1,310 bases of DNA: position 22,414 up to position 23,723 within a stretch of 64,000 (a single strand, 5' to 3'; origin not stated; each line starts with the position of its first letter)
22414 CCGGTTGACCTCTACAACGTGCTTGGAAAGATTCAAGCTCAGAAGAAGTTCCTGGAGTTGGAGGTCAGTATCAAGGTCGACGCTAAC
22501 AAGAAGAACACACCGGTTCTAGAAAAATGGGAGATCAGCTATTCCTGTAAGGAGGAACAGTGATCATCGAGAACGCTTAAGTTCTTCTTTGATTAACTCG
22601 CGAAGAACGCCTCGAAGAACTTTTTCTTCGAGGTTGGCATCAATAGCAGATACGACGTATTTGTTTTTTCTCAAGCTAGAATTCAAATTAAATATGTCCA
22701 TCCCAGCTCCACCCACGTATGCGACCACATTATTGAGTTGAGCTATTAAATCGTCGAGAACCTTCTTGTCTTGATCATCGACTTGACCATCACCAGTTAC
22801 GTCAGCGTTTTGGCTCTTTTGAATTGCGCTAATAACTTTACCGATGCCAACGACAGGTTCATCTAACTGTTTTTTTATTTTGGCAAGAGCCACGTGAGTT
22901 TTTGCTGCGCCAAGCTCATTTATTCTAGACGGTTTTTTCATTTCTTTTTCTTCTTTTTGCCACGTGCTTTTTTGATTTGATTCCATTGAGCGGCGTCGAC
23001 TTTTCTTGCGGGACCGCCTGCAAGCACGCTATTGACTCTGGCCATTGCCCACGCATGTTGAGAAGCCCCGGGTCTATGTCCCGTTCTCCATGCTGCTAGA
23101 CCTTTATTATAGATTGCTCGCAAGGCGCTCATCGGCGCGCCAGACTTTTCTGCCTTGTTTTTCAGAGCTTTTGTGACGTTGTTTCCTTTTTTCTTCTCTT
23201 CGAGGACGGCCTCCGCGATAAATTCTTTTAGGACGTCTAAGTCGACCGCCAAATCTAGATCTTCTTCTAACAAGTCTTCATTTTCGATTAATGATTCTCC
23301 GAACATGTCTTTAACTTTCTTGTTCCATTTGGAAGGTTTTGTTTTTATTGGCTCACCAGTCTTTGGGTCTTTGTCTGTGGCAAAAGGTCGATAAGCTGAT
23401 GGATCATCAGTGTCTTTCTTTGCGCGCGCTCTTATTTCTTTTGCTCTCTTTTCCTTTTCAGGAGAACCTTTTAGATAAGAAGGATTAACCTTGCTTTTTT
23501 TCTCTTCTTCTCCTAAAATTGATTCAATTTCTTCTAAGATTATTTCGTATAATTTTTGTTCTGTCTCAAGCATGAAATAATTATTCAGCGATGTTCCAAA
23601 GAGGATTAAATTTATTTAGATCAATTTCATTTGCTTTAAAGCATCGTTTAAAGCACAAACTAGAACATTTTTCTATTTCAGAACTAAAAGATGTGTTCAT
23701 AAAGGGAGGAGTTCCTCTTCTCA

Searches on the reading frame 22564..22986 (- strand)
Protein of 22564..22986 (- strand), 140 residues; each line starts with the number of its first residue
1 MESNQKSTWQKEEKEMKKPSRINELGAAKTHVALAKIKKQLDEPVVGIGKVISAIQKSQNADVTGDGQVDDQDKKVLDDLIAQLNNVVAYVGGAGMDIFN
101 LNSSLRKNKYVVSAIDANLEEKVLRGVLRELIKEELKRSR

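Call 16: search_protein_families(library=pfam, proteins=[window:22564-22986:-], max_evalue=0.01)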
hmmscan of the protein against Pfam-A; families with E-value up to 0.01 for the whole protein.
window:22564-22986:- (140 aa): 0 families

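Call 93: search_protein_families(library=pfam, proteins=[window:22564-22986:-], max_evalue=0.1)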
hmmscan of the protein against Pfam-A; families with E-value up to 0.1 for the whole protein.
window:22564-22986:- (140 aa): 1 family
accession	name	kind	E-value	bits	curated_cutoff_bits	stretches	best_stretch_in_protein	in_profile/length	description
PF00404.24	Dockerin_1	-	0.01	16.5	22.9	1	52-77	27-52/57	Dockerin type I domain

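Call 100: search_protein_families(library=phrogs, proteins=[window:22564-22986:-], max_evalue=0.001)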
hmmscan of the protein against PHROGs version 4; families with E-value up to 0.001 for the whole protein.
window:22564-22986:- (140 aa): 0 families

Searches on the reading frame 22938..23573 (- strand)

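Call 16: search_protein_families(library=pfam, proteins=[window:22938-23573:-], max_evalue=0.01)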
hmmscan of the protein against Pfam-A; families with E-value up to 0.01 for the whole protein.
window:22938-23573:- (211 aa): 1 family
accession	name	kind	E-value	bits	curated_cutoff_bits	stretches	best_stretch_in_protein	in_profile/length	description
PF19141.5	DUF5824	-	3.1e-17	63.4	25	1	128-187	51-113/127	Family of unknown function (DUF5824)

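Call 100: search_protein_families(library=phrogs, proteins=[window:22938-23573:-], max_evalue=0.001)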
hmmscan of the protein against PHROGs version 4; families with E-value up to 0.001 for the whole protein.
window:22938-23573:- (211 aa): 2 families
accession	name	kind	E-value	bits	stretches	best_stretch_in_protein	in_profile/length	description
phrog_3041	-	other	4.5e-15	56.1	1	131-185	605-659/678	cytidyltransferase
phrog_28338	-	unknown function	1.4e-08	36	1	134-204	16-86/89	-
